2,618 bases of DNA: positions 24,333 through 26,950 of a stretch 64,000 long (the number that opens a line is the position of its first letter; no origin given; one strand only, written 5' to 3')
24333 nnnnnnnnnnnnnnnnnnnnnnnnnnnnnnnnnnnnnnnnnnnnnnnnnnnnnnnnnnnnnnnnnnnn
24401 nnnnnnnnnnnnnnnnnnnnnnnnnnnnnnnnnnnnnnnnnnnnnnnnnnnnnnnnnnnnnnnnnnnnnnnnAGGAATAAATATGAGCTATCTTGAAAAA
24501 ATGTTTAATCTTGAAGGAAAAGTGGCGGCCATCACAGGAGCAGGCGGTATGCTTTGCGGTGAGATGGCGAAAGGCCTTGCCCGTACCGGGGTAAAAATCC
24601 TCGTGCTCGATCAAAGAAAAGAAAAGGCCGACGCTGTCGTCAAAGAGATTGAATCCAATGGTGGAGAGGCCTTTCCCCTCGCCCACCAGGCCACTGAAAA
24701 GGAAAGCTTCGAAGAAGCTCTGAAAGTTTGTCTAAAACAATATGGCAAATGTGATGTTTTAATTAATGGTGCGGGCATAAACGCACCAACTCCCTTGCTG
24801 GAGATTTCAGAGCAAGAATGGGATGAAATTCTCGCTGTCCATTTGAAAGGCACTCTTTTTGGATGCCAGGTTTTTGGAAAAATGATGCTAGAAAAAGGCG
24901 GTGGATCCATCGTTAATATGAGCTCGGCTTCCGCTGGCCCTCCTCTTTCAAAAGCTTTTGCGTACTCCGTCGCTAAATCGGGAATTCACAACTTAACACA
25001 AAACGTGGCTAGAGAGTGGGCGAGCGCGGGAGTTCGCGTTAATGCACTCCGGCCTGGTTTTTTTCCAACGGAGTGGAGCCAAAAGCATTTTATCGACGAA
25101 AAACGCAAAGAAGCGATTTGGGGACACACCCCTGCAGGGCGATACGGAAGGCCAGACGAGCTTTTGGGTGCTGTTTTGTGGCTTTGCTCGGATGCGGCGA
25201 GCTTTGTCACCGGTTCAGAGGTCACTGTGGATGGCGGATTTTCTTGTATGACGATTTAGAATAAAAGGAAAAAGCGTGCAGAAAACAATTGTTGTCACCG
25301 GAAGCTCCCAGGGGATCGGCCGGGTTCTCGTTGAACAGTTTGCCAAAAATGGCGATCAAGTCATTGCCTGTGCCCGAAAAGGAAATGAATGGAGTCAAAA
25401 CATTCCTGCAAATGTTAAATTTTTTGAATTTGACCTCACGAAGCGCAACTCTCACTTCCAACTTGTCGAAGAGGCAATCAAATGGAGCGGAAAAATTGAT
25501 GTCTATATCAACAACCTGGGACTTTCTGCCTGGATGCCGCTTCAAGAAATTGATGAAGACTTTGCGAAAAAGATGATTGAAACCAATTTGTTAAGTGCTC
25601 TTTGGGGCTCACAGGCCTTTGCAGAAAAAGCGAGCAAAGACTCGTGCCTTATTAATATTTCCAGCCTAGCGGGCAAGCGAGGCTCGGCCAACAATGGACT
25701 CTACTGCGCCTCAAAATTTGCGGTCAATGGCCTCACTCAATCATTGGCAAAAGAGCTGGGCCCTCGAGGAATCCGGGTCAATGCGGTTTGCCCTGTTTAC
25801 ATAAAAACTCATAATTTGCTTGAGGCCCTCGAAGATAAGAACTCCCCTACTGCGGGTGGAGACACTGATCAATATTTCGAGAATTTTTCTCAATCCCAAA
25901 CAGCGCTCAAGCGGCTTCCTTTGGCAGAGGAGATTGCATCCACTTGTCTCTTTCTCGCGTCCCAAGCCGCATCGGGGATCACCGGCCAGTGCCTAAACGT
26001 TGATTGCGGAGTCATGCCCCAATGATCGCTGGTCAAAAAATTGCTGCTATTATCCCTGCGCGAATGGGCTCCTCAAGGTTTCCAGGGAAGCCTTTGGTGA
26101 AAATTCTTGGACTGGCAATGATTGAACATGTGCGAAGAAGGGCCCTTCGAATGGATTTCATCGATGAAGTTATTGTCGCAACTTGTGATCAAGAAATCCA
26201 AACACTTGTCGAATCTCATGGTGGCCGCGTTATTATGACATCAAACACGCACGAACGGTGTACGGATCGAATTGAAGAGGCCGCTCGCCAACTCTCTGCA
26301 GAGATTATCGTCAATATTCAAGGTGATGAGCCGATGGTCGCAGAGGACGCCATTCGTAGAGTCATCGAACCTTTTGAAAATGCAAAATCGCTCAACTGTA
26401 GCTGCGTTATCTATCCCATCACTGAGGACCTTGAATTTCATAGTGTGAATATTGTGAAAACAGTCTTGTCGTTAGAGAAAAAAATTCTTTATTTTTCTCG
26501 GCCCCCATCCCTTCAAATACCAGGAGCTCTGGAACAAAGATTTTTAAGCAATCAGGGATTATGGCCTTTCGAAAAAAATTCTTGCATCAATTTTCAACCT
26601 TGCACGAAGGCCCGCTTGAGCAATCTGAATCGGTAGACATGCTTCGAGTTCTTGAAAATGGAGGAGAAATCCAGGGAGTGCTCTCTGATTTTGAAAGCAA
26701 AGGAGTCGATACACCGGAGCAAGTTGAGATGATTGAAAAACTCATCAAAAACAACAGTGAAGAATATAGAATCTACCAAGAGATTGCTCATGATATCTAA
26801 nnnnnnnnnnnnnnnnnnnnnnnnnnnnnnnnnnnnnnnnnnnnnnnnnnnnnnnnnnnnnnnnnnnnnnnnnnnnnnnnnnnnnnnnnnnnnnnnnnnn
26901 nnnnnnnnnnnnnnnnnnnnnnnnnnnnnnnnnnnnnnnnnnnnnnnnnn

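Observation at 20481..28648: Tightly coupled 10-gene operon that resembles a Kdo-style pathway built from non-orthologous parts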

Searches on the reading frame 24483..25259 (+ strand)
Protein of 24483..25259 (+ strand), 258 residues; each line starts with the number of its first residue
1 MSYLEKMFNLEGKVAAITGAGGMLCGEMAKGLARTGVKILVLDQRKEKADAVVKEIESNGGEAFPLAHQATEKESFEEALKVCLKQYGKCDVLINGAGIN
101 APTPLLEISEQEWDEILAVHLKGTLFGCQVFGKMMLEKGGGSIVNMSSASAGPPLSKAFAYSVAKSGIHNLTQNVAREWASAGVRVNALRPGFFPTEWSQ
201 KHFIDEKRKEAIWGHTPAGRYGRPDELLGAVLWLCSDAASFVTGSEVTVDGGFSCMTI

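Call 4: search_protein_families(library=pfam, proteins=[window:24483-25259:+], max_evalue=0.01)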
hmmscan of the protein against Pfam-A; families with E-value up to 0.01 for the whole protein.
window:24483-25259:+ (258 aa): 6 families
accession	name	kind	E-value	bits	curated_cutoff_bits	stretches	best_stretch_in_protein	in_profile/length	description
PF13561.12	adh_short_C2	-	2.7e-51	174.8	27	1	27-254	11-236/236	Enoyl-(Acyl carrier protein) reductase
PF00106.31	adh_short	-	2.7e-46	158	26.6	1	13-203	1-191/195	short chain dehydrogenase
PF08659.16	KR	-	4.1e-10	40.3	22.6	1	17-175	5-163/180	KR domain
PF23441.1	SDR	-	0.00044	20.2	27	1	16-253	12-255/258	SDR-like rossmann domain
PF03435.24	Sacchrp_dh_NADP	-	0.00056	20.7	25.1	1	17-102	3-81/129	Saccharopine dehydrogenase NADP binding domain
PF01488.26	Shikimate_DH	-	0.0044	17.5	24.3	1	6-66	5-66/138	Shikimate / quinate 5-dehydrogenase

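Call 5: search_protein_families(library=ncbifam, proteins=[window:24483-25259:+], max_evalue=0.01)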
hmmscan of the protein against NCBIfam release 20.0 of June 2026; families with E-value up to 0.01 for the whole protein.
window:24483-25259:+ (258 aa): 231 families (the best 25 are shown)
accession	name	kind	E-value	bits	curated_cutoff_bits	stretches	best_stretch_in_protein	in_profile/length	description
NF006132.0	PRK08277.1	subfamily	2.6e-78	263.2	281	1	4-256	2-277/280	D-mannonate oxidoreductase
NF005559.1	PRK07231.1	subfamily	1.6e-58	198.2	215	1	10-253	2-247/249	glucose 1-dehydrogenase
NF006070.0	PRK08213.1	subfamily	7.9e-56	189.4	279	1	3-255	3-258/259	gluconate 5-dehydrogenase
NF005309.0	PRK06841.1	subfamily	1.2e-55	188.8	286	1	3-254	6-253/255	GolD/DthD family dehydrogenase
NF004818.0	PRK06172.1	equivalog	6e-55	186.3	336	1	8-254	3-251/253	SDR family oxidoreductase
NF004198.0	PRK05653.1-3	equivalog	3.2e-54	184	296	1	9-253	4-246/248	3-oxoacyl-ACP reductase FabG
NF004774.0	PRK06114.1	equivalog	4.6e-54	183.5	360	1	5-255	9-261/262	SDR family oxidoreductase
NF005446.0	PRK07035.1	equivalog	8.9e-54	182.4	373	1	6-253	5-253/255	SDR family oxidoreductase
NF004778.0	PRK06124.1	equivalog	2.2e-53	181.3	303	1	6-254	5-253/256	SDR family oxidoreductase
NF004791.0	PRK06138.1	equivalog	6.2e-52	176.4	312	1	9-254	2-250/252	SDR family oxidoreductase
NF005853.0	PRK07774.1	equivalog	1.1e-51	175.7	303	1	8-253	2-246/250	SDR family oxidoreductase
NF005390.0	PRK06935.1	equivalog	2.3e-51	174.6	369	1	2-253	5-255/258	2-dehydro-3-deoxy-D-gluconate 5-dehydrogenase KduD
TIGR01832.1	kduD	equivalog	2.8e-51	174.4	338.85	1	8-253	1-245/248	2-dehydro-3-deoxy-D-gluconate 5-dehydrogenase KduD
TIGR01830.1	3oxo_ACP_reduc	equivalog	3.2e-50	171.1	297.75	1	16-253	2-238/239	3-oxoacyl-[acyl-carrier-protein] reductase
NF005711.0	PRK07523.1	subfamily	2.6e-49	168.1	413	1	6-254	4-252/255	SDR family oxidoreductase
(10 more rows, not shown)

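Call 37: search_solved_structures(query=window:24483-25259:+, max_evalue=1e-30)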
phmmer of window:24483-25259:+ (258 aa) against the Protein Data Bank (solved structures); distinct sequences matched with E-value up to 1e-30: 111 (the best 60 are shown).
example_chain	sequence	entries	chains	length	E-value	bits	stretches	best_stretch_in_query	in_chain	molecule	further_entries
4wuv_A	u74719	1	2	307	6.1e-45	156.9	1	8-255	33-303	2-hydroxycyclohexanecarboxyl-CoA dehydrogenase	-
4jro_A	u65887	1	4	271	6.3e-43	150.3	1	7-253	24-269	FabG protein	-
4rzh_A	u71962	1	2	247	1.2e-41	146.1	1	10-253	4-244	3-oxoacyl-[acyl-carrier protein] reductase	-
4j2h_A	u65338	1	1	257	3.6e-41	144.5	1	6-254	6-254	Short chain alcohol dehydrogenase-related dehydrogenase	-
2wdz_A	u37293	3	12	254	5.4e-41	143.9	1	6-254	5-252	SHORT-CHAIN DEHYDROGENASE/REDUCTASE | GALACTITOL DEHYDROGENASE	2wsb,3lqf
1vl8_A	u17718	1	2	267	1.6e-40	142.4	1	3-254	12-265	Gluconate 5-dehydrogenase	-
4z9y_A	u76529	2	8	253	9.4e-40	139.9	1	7-253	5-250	2-deoxy-D-gluconate 3-dehydrogenase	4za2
6le3_E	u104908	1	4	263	1.7e-39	139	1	6-255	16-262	Gluconate 5-dehydrogenase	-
5x8h_A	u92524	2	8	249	1.9e-39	138.9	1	10-255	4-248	Short-chain dehydrogenase reductase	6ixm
2et6_A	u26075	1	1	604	2.9e-39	138.3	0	9-191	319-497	(3R)-hydroxyacyl-CoA dehydrogenase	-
8wwf_A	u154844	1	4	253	3.2e-39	138.2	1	7-254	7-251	(R)-DHPS dehydrogenase HpsO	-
3sj7_A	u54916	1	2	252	3.9e-39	137.9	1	13-253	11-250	3-oxoacyl-(Acyl-carrier-protein) reductase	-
3osu_A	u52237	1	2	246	4e-39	137.8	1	13-253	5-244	3-oxoacyl-[acyl-carrier-protein] reductase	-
5u9p_A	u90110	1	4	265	4.3e-39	137.7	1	6-254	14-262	Gluconate 5-dehydrogenase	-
4ure_A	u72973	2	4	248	4.4e-39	137.7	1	10-254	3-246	CYCLOHEXANOL DEHYDROGENASE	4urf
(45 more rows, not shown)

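Call 39: list_cluster_members(proteins=[P0001, window:24483-25259:+, window:22446-23054:+])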
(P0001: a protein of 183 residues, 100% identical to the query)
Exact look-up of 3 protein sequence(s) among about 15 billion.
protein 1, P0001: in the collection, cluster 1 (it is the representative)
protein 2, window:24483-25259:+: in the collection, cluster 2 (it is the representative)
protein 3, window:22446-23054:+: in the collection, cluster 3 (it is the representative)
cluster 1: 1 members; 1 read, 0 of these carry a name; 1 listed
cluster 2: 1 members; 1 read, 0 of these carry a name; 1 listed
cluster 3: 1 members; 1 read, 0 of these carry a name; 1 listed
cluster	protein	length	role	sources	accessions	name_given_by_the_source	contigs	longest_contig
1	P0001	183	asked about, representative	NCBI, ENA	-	-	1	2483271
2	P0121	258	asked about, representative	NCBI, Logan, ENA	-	-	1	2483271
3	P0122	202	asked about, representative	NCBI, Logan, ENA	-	-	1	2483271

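Call 40: find_encoding_contigs(protein=P0121, flank=1000, max_places=2)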
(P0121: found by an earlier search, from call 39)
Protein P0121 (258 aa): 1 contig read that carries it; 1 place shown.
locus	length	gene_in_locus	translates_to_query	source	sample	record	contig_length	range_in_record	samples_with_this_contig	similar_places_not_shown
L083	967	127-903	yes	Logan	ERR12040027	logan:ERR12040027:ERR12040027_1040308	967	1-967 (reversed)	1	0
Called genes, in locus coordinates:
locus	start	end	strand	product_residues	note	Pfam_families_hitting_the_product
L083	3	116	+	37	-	?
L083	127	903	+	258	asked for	PF00106:adh_short, PF08659:KR, PF13561:adh_short_C2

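Call 65: find_encoding_contigs(protein=P0122, flank=4000, max_places=6)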
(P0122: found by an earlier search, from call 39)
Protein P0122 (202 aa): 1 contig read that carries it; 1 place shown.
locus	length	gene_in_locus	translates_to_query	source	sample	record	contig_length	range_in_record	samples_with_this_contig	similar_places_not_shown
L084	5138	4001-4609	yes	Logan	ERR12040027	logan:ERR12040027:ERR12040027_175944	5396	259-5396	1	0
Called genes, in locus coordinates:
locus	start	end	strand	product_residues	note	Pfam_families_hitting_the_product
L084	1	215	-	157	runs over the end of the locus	?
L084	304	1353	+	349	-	-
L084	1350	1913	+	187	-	PF00551:Formyl_trans_N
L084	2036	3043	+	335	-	PF01408:GFO_IDH_MocA, PF22725:GFO_IDH_MocA_C3, PF02894:GFO_IDH_MocA_C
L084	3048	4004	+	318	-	PF13489:Methyltransf_23 (weak)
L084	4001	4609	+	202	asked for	PF13580:SIS_2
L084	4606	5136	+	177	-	?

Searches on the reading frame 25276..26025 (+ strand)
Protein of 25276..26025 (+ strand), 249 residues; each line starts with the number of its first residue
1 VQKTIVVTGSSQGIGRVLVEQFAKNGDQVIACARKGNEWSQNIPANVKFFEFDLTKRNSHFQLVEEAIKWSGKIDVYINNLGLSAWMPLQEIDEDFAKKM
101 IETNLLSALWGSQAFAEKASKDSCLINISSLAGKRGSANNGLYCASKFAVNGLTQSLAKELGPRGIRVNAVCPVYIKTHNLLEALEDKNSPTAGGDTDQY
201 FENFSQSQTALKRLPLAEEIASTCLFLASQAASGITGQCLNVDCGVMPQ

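Call 4: search_protein_families(library=pfam, proteins=[window:25276-26025:+], max_evalue=0.01)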
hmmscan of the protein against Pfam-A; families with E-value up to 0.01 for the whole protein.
window:25276-26025:+ (249 aa): 4 families
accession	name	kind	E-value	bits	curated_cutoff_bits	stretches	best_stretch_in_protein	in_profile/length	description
PF13561.12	adh_short_C2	-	2.3e-48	165.3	27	1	11-246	5-235/236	Enoyl-(Acyl carrier protein) reductase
PF00106.31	adh_short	-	2.7e-47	161.2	26.6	1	3-184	1-190/195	short chain dehydrogenase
PF08659.16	KR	-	9.4e-07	29.4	22.6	1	4-158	2-164/180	KR domain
PF01370.27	Epimerase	-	3.4e-06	27.1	20.9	1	5-108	1-101/240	NAD dependent epimerase/dehydratase family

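Call 5: search_protein_families(library=ncbifam, proteins=[window:25276-26025:+], max_evalue=0.01)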
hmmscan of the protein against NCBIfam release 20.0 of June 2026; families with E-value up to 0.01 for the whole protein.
window:25276-26025:+ (249 aa): 235 families (the best 25 are shown)
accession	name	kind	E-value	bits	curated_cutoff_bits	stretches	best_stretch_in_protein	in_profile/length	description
NF005559.1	PRK07231.1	subfamily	3e-53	180.9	215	1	2-246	4-247/249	glucose 1-dehydrogenase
TIGR02415.1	23BDH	subfamily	6.6e-48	163.3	304.35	1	3-246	1-251/254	acetoin reductase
NF005909.0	PRK07890.1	subfamily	3.3e-46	157.7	258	1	2-245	7-256/260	short chain dehydrogenase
NF009466.0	PRK12826.1-2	subfamily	2.9e-44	151.4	222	1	1-246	2-244/248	3-oxoacyl-ACP reductase FabG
NF006394.0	PRK08643.1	equivalog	2.3e-43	148.4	381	1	1-246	2-254/257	(S)-acetoin forming diacetyl reductase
TIGR01830.1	3oxo_ACP_reduc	equivalog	3.3e-43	148.1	297.75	1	6-246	2-238/239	3-oxoacyl-[acyl-carrier-protein] reductase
NF052558.1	MBtsdlDhBudC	equivalog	7.5e-43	146.9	270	1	2-247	3-242/250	meso-2,3-butanediol dehydrogenase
NF005893.0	PRK07856.1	equivalog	2.9e-42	144.7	255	1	2-245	9-240/255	SDR family oxidoreductase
NF005067.0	PRK06484.1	equivalog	2.7e-41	141.7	713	1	3-247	274-512/524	short chain dehydrogenase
NF004778.0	PRK06124.1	equivalog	1e-40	139.8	303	1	3-247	12-253/256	SDR family oxidoreductase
TIGR01963.1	PHB_DH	subfamily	3.9e-40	137.7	307.05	1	2-247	1-253/255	3-hydroxybutyrate dehydrogenase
NF005007.0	PRK06398.1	equivalog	9.1e-40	136.4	341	1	2-246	7-245/259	aldose dehydrogenase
NF009093.0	PRK12429.1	subfamily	9.4e-40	136.5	258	1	2-247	5-257/259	3-hydroxybutyrate dehydrogenase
NF004198.0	PRK05653.1-3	equivalog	5.7e-39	134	296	1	2-246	7-246/248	3-oxoacyl-ACP reductase FabG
NF005472.0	PRK07067.1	equivalog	2.3e-38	132.3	338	1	2-245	6-253/257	L-iditol 2-dehydrogenase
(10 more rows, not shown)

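Call 68: find_encoding_contigs(protein=window:25276-26025:+, flank=5000, max_places=6)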
Protein window:25276-26025:+ (249 aa): no gene with exactly this product is on record in the collection.

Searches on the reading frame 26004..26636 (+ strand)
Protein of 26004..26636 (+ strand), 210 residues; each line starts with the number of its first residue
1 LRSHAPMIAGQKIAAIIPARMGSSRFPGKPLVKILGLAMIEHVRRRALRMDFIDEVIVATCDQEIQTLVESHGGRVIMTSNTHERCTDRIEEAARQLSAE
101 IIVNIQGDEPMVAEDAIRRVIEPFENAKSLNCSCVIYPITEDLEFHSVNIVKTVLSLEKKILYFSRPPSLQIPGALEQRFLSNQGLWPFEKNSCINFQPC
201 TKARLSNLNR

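Call 4: search_protein_families(library=pfam, proteins=[window:26004-26636:+], max_evalue=0.01)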
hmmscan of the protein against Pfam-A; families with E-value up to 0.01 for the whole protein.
window:26004-26636:+ (210 aa): 2 families
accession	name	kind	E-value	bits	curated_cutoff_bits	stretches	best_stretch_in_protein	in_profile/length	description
PF02348.25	CTP_transf_3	-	1.6e-40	139.7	22.6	1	14-208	1-202/217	Cytidylyltransferase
PF12804.13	NTP_transf_3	-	3.8e-09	37.4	27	1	20-128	11-115/160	MobA-like NTP transferase domain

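Call 5: search_protein_families(library=ncbifam, proteins=[window:26004-26636:+], max_evalue=0.01)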
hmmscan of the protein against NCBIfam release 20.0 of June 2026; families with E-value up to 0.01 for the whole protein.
window:26004-26636:+ (210 aa): 15 families
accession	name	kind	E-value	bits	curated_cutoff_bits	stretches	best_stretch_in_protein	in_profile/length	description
NF009905.0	PRK13368.1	subfamily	5e-60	202.8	255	1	12-207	2-197/243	3-deoxy-manno-octulosonate cytidylyltransferase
NF003952.0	PRK05450.1-5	subfamily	7e-54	182.6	193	1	12-205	2-202/250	3-deoxy-manno-octulosonate cytidylyltransferase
NF003950.0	PRK05450.1-3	subfamily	1.2e-44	152.5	234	1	12-208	2-201/248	3-deoxy-manno-octulosonate cytidylyltransferase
NF003948.0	PRK05450.1-1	equivalog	8.6e-38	129.9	281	1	11-197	4-192/248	3-deoxy-manno-octulosonate cytidylyltransferase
TIGR00466.1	kdsB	equivalog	8.3e-37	126.9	155.2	1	15-167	5-158/241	3-deoxy-manno-octulosonate cytidylyltransferase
TIGR03584.1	PseF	equivalog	7e-10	38.9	205.7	1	15-79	2-66/222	pseudaminic acid cytidylyltransferase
NF001457.0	PRK00317.1-3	equivalog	3e-06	26.9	164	1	23-134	12-123/200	molybdenum cofactor guanylyltransferase MobA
TIGR03310.1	matur_MocA_YgfJ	equivalog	6.8e-06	26.2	186.45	1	15-129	2-120/188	molybdenum cofactor cytidylyltransferase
TIGR00454.1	TIGR00454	hypoth_equivalog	0.00011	22.1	174.7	1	27-138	17-127/183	TIGR00454 family protein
NF010933.0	PRK14353.1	equivalog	0.00024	19.8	505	1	14-130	12-130/453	bifunctional UDP-N-acetylglucosamine diphosphorylase/glucosamine-1-phosphate N-acetyltransferase GlmU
TIGR01173.1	glmU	equivalog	0.00029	19.8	366.85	1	19-125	12-118/452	bifunctional UDP-N-acetylglucosamine diphosphorylase/glucosamine-1-phosphate N-acetyltransferase GlmU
TIGR03552.1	F420_cofC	equivalog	0.00032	20.4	105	1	36-125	29-118/196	2-phospho-L-lactate guanylyltransferase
NF010936.0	PRK14356.1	equivalog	0.00068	18.7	666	1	18-127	16-126/456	bifunctional UDP-N-acetylglucosamine diphosphorylase/glucosamine-1-phosphate N-acetyltransferase GlmU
NF053639.1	Mfer334_fam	equivalog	0.00074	19.4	260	1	31-129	29-131/209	pseudomurein biosynthesis protein PmurB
NF010934.1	PRK14354.1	equivalog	0.0028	16.2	450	1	19-128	11-119/447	bifunctional UDP-N-acetylglucosamine diphosphorylase/glucosamine-1-phosphate N-acetyltransferase GlmU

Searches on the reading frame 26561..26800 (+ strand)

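Call 4: search_protein_families(library=pfam, proteins=[window:26561-26800:+], max_evalue=0.01)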
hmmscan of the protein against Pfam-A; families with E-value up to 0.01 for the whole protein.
window:26561-26800:+ (79 aa): 0 families

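Call 5: search_protein_families(library=ncbifam, proteins=[window:26561-26800:+], max_evalue=0.01)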
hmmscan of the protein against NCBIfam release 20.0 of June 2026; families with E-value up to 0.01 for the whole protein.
window:26561-26800:+ (79 aa): 5 families
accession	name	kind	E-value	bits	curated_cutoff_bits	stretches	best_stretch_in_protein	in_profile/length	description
NF003952.0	PRK05450.1-5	subfamily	4.5e-16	58.8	193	1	2-65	185-248/250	3-deoxy-manno-octulosonate cytidylyltransferase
NF009905.0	PRK13368.1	subfamily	9.7e-16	57.8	255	1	2-65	178-241/243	3-deoxy-manno-octulosonate cytidylyltransferase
NF003950.0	PRK05450.1-3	subfamily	1.2e-12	47.7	234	1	2-66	181-246/248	3-deoxy-manno-octulosonate cytidylyltransferase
NF003948.0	PRK05450.1-1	equivalog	5.9e-10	38.8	281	1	2-65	183-246/248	3-deoxy-manno-octulosonate cytidylyltransferase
TIGR00466.1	kdsB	equivalog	1.4e-05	24.6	155.2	1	2-56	186-241/241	3-deoxy-manno-octulosonate cytidylyltransferase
